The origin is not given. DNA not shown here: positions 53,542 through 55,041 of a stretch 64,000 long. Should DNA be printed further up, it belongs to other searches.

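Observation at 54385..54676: tsaD carries two in-frame insertions made of the same word repeats that fill intergenic spacers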

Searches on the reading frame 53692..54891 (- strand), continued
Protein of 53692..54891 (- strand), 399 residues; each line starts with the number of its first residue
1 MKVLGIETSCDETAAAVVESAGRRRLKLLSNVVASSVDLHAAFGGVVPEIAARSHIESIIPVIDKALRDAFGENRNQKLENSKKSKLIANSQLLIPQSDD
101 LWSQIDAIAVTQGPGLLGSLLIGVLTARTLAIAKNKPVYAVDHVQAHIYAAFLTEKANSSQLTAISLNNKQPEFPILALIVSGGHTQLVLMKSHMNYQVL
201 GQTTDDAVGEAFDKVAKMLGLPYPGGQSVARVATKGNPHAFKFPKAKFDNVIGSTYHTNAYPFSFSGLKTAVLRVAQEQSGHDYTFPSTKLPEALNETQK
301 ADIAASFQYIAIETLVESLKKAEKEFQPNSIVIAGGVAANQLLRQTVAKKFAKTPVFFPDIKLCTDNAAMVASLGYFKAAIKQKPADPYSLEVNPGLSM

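Call 34: find_encoding_contigs(protein=P0007, flank=6000, max_places=1)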
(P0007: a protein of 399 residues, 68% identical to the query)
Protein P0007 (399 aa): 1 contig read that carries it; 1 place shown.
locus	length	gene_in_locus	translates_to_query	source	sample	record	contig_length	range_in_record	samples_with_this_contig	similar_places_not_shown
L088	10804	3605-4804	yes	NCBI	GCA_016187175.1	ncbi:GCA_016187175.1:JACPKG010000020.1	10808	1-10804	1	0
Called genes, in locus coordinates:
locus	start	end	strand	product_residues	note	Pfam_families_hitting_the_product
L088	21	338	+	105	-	-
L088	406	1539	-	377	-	PF13191:AAA_16 (faint), PF13173:AAA_14, PF13401:AAA_22 (faint), PF13635:DUF4143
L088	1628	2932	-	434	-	PF08245:Mur_ligase_M, PF02875:Mur_ligase_C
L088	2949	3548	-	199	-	-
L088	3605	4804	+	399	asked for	PF02543:Carbam_trans_N (faint), PF00814:TsaD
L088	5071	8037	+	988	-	PF00133:tRNA-synt_1, PF09334:tRNA-synt_1g (faint), PF00133:tRNA-synt_1, PF08264:Anticodon_1, PF10458:Val_tRNA-synt_C (weak)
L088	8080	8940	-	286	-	PF01381:HTH_3, PF13443:HTH_26 (weak), PF13560:HTH_31, PF00702:Hydrolase, PF13419:HAD_2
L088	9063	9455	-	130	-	PF11969:DcpS_C, PF01230:HIT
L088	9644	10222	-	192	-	PF04525:LOR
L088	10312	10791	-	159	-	-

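Call 50: find_related_loci(query=window:53695-54891:-, collection=metagenome_contigs, flank=3000)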
Query window:53695-54891:- (399 aa) in metagenome_contigs; peptide patterns used: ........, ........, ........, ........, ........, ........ (x = any residue, [..] = any of these).
600 stretches matched a pattern (row limit reached: there are more); 560 encode a relative of the query (tblastn E <= 1e-3); the best 80 are kept; 80 distinct loci.
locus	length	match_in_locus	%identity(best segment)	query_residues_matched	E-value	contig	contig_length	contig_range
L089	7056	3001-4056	57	1-399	5e-139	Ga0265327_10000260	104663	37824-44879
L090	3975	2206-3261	57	1-399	2e-140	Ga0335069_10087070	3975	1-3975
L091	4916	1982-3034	57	1-399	3e-136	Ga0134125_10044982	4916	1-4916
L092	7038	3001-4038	58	1-399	3e-134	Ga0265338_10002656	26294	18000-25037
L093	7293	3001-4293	51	1-399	3e-133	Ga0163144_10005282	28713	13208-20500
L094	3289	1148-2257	56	1-399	5e-133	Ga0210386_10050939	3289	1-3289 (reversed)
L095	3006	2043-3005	58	1-368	4e-131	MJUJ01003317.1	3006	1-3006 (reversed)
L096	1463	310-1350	54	1-399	8e-135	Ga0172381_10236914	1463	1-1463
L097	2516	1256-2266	45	1-379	1e-102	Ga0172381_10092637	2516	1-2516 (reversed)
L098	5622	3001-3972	43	1-399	3e-92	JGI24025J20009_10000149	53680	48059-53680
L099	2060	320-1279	44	1-378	1e-95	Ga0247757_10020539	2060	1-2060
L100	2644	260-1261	43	1-399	7e-93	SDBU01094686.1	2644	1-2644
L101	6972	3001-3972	41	1-399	8e-90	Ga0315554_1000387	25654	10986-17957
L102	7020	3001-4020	42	1-395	3e-89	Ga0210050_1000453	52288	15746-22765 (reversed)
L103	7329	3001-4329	39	1-399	6e-87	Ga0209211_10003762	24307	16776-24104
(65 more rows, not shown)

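Call 51: find_encoding_contigs(protein=P0010, flank=3000, max_places=1)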
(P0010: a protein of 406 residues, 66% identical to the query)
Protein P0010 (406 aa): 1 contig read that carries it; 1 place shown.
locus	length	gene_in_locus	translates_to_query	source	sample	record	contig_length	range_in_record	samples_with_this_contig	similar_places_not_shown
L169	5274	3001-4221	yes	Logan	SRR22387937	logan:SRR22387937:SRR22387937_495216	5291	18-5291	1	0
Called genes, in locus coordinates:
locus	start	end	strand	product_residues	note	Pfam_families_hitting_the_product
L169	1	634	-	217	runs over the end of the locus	?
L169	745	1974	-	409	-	PF08245:Mur_ligase_M, PF02875:Mur_ligase_C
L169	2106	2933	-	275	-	-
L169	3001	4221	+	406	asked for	PF02543:Carbam_trans_N (faint), PF00814:TsaD, PF22521:HypF_C_2 (weak)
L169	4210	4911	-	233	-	-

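Call 52: find_encoding_contigs(protein=P0019, flank=3000, max_places=1)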
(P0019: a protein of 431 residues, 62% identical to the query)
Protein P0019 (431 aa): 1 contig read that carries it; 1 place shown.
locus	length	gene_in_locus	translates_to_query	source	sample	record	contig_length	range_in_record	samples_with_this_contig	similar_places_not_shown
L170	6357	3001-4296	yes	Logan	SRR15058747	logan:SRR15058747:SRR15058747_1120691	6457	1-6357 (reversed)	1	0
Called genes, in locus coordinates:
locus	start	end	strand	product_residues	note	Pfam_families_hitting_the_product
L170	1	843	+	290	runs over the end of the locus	PF19420:DDAH_eukar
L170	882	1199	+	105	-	-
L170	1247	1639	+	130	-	-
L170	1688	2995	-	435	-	PF08245:Mur_ligase_M, PF02875:Mur_ligase_C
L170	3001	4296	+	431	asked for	PF00814:TsaD, PF22521:HypF_C_2 (weak)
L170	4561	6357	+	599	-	?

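Call 53: find_encoding_contigs(protein=P0088, flank=10000, max_places=1)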
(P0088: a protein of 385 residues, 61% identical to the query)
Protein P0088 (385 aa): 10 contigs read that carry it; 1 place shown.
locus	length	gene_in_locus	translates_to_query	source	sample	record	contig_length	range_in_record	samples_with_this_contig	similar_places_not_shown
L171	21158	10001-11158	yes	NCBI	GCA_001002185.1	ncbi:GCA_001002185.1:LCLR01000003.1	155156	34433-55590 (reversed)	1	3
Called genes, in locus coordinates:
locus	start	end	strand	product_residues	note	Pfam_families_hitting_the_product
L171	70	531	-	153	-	-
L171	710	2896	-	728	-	-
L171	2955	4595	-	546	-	PF00118:Cpn60_TCP1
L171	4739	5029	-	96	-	PF00166:Cpn10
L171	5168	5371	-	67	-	-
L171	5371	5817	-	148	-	-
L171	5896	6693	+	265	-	PF19420:DDAH_eukar, PF02274:ADI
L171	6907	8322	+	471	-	PF00696:AA_kinase, PF04768:NAT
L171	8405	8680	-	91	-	-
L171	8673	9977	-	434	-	PF08245:Mur_ligase_M, PF02875:Mur_ligase_C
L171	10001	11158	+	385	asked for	PF00814:TsaD, PF02543:Carbam_trans_N (weak), PF22521:HypF_C_2 (weak)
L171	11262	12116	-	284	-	-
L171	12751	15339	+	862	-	PF00133:tRNA-synt_1, PF09334:tRNA-synt_1g (weak), PF08264:Anticodon_1, PF10458:Val_tRNA-synt_C (weak)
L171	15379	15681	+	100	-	-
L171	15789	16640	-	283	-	PF12844:HTH_19 (faint), PF13443:HTH_26 (faint), PF13560:HTH_31, PF01381:HTH_3, PF00702:Hydrolase, PF13419:HAD_2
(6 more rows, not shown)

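Call 54: find_encoding_contigs(protein=P0072, flank=10000, max_places=1)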
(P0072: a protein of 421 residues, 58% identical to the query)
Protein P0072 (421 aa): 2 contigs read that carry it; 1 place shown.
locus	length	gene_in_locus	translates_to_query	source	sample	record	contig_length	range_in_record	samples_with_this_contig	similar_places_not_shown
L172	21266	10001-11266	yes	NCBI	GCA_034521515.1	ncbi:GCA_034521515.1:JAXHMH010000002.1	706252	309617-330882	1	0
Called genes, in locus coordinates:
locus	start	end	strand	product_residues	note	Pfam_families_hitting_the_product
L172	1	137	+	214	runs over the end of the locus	PF01066:CDP-OH_P_transf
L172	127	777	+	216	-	PF13263:PHP_C (faint)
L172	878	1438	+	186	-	PF01864:CarS-like, PF01148:CTP_transf_1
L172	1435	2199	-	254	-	PF02585:PIG-L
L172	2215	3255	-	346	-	PF01380:SIS (faint), PF10432:bact-PGI_C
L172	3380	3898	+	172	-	-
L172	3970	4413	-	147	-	-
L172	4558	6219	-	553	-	PF00118:Cpn60_TCP1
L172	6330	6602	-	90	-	PF00166:Cpn10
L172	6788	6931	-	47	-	-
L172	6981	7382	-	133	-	-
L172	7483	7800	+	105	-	-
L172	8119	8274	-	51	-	-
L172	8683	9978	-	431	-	PF08245:Mur_ligase_M, PF02875:Mur_ligase_C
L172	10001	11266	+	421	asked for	PF00814:TsaD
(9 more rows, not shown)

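Call 55: find_encoding_contigs(protein=P0023, flank=5000, max_places=1)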
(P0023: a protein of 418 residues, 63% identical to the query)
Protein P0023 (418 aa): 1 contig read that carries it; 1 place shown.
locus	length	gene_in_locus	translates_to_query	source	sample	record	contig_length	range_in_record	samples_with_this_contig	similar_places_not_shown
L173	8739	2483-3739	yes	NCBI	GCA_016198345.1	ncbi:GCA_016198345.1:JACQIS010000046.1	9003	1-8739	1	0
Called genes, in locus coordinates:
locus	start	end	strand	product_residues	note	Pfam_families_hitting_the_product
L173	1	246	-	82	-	?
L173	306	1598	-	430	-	PF08245:Mur_ligase_M, PF02875:Mur_ligase_C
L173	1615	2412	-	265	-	-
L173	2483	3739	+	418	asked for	PF00814:TsaD, PF02543:Carbam_trans_N (faint), PF00814:TsaD, PF22521:HypF_C_2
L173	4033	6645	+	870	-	PF00133:tRNA-synt_1, PF09334:tRNA-synt_1g, PF13603:tRNA-synt_1_2, PF09334:tRNA-synt_1g, PF08264:Anticodon_1, PF10458:Val_tRNA-synt_C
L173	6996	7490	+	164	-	-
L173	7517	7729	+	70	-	-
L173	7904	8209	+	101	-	-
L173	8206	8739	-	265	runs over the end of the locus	PF01381:HTH_3, PF13443:HTH_26, PF13560:HTH_31 (weak), PF00702:Hydrolase, PF13419:HAD_2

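Call 70: predict_structure(alignment_id=A2)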
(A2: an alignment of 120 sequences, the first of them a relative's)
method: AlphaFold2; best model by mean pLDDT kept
length: 399 residues; sequences in the alignment: 120
mean_pLDDT: 91.8   pTM: 0.90
mean pLDDT of the five models: 91.8, 91.6, 90.3, 90.2, 90.1
residues with pLDDT >= 90: 315; 70-90: 50; 50-70: 25; < 50: 9
segments of 3 or more residues with pLDDT < 50: 93-98
pLDDT, mean of each block of 10 residues (from residue 1): 96 96 91 91 81 91 96 72 58 51 96 91 97 97 97 97 97 98 94 97 93 96 94 98 90 60 94 98 97 98 99 97 98 97 98 97 96 98 98 89
secondary structure, 60 per line:
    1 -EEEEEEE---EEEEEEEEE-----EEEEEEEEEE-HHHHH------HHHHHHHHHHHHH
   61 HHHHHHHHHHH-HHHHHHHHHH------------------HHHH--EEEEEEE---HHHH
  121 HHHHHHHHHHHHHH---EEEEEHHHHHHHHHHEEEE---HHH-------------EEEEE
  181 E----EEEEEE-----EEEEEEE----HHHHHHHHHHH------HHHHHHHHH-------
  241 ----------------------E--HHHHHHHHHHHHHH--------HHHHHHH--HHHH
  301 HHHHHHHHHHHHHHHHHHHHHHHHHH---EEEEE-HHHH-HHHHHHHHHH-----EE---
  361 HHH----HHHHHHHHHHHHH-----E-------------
elements in order: E2-8 E12-20 E26-35 H37-41 H48-71 H73-82 H101-104 E107-113 H117-134 E138-142 H143-152 E153-156 E176-181 E186-191 E197-203 H208-218 H225-233 H266-279 H288-294 H297-326 E330-334 H336-339 H341-350 H368-380
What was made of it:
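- On TsaD/Kae1/Qri7 (host gene): AF2 mean pLDDT 91.8 (call 70).
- The core model is confident, while insert 1 has pLDDT 51-72 (call 70). Three heptamer units give a 7-residue period, and residues 73-82 are modelled as a continuation of an interface helix (call 70). Residues 83-100 have pLDDT 51-58 (call 70).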

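Call 71: search_solved_structures(query=window:53695-54891:-, show_alignments=2, max_evalue=1e-40)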
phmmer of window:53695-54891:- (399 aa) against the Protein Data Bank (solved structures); distinct sequences matched with E-value up to 1e-40: 8.
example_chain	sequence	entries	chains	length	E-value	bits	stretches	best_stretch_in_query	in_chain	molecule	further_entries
6nak_B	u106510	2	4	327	2e-69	237.7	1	104-398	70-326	tRNA N6-adenosine threonylcarbamoyltransferase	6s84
6n9a_D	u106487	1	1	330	2.1e-69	237.6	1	104-398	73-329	tRNA N6-adenosine threonylcarbamoyltransferase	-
13fn_D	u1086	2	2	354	3.3e-69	237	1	104-398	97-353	tRNA N6-adenosine threonylcarbamoyltransferase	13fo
3zet_B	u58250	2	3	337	7.6e-62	212.8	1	103-380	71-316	PROBABLE TRNA THREONYLCARBAMOYLADENOSINE BIOSYNTHESIS PROTEIN GCP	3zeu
4ydu_A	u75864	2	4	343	6.6e-60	206.4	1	104-377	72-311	tRNA N6-adenosine threonylcarbamoyltransferase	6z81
4wq5_A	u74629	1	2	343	1.8e-59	204.9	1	104-377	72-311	tRNA N6-adenosine threonylcarbamoyltransferase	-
4wq4_A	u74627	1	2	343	4.8e-59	203.5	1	104-377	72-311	tRNA N6-adenosine threonylcarbamoyltransferase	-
8iey_A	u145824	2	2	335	2.9e-56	194.4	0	103-378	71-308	tRNA N6-adenosine threonylcarbamoyltransferase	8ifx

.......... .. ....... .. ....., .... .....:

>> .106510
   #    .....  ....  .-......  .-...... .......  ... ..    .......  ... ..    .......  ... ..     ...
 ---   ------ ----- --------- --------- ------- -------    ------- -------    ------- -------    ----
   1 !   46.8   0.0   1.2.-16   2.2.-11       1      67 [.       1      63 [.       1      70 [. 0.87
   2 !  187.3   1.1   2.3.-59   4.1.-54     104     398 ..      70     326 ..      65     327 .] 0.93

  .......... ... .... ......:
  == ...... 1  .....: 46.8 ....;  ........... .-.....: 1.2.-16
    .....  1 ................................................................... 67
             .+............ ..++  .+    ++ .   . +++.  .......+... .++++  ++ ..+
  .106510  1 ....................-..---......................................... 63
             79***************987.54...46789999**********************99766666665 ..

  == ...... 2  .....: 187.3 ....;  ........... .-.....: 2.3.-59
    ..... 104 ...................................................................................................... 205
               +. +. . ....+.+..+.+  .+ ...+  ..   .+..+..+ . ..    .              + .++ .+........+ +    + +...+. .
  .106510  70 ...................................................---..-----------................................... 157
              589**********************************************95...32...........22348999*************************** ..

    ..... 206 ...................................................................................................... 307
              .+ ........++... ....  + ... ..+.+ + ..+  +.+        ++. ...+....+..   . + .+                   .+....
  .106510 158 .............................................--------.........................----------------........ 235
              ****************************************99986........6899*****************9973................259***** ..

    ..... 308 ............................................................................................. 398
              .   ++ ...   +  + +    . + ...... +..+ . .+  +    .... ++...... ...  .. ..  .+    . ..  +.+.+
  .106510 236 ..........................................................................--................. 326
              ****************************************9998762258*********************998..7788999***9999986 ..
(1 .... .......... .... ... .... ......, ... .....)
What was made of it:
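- On TsaD/Kae1/Qri7 (host gene): T. maritima and E. coli TsaD chains match at E = 1e-60 to 1e-69 (call 71).
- Checked: Solved TsaD chains are 327-354 aa (call 71).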
